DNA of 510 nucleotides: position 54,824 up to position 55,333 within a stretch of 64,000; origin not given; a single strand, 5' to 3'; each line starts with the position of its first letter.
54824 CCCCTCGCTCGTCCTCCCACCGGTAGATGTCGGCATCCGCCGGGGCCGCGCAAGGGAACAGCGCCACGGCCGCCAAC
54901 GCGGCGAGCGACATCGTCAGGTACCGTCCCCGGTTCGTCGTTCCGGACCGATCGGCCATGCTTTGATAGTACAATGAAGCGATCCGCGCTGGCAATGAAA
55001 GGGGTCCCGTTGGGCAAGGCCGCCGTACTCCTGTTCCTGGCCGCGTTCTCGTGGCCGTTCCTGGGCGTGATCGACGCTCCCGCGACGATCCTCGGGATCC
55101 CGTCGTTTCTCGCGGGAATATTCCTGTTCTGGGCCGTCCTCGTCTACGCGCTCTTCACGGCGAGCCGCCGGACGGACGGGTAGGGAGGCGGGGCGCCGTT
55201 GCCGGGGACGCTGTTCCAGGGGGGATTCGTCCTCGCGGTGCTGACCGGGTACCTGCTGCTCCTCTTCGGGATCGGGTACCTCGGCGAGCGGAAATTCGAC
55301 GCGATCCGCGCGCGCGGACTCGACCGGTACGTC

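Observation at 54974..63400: CbrA/CbrB-like sigma54 two-component system with palindromic UAS and -24/-12 promoter driving a Liv-type ABC transporter plus acyl-CoA ligase operon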

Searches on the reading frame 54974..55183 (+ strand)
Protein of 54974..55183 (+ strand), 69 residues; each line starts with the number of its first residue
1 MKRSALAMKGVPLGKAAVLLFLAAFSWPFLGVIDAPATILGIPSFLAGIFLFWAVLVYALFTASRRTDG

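Call 5: search_protein_families(library=pfam, proteins=[window:54974-55183:+])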
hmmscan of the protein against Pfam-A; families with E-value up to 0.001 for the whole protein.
window:54974-55183:+ (69 aa): 0 families

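Call 6: search_protein_families(library=ncbifam, proteins=[window:54974-55183:+])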
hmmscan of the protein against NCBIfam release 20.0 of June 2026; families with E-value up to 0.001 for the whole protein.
window:54974-55183:+ (69 aa): 0 families

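Call 7: search_protein_families(library=pfam, proteins=[window:54974-55183:+], max_evalue=10)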
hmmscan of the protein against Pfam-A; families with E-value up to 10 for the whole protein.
window:54974-55183:+ (69 aa): 1 family
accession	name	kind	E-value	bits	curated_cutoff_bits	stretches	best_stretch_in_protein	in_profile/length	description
PF15168.11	TRIQK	-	3.5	8.1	27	1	2-25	42-65/79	Triple QxxK/R motif-containing protein family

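Call 60: search_solved_structures(query=A2, max_evalue=10, show_alignments=2)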
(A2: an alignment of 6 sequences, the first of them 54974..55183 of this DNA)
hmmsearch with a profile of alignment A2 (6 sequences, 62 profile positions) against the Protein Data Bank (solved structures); distinct sequences matched with E-value up to 10: 1.
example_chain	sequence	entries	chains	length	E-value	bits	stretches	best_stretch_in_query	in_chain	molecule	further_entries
22of_B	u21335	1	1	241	0.059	16.6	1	15-40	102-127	Very-long-chain (3R)-3-hydroxyacyl-CoA dehydratase hpo-8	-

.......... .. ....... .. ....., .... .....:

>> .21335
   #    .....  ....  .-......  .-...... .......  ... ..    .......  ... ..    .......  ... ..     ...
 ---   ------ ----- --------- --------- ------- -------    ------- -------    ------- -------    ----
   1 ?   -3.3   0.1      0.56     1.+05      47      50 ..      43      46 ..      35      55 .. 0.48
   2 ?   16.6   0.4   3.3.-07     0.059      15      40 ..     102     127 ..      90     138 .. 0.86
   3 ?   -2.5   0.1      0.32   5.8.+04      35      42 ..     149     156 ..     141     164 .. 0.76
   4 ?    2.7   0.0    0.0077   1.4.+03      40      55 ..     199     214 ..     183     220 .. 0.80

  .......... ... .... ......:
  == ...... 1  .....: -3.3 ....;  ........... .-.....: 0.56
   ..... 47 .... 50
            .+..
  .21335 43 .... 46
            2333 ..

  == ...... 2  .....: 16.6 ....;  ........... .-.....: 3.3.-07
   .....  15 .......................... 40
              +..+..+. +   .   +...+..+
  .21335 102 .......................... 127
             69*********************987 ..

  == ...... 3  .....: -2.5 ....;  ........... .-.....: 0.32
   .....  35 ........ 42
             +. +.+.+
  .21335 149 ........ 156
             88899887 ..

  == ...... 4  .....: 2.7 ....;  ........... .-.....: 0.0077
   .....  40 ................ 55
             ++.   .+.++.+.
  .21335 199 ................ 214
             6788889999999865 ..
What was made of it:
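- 54995..55183 (+): Small membrane peptide of 62 aa (two-helix hairpin). It is the positional counterpart of CbrX. An alternative upstream ATG lies at 54974. No sequence match to any PDB chain (call 60).
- On CbrAB proper (orthologue): It has no sequence similarity to any PDB chain (call 60), and no complex prediction was available.
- Closest known: CbrX-CbrA-CbrB of Pseudomonas and Azotobacter. Different: The small peptide shows no detectable sequence similarity to any PDB chain (call 60).
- Tried and rejected: The small-ORF profile against PDB gave no meaningful hit (call 60), so homology to CbrX could not be shown.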
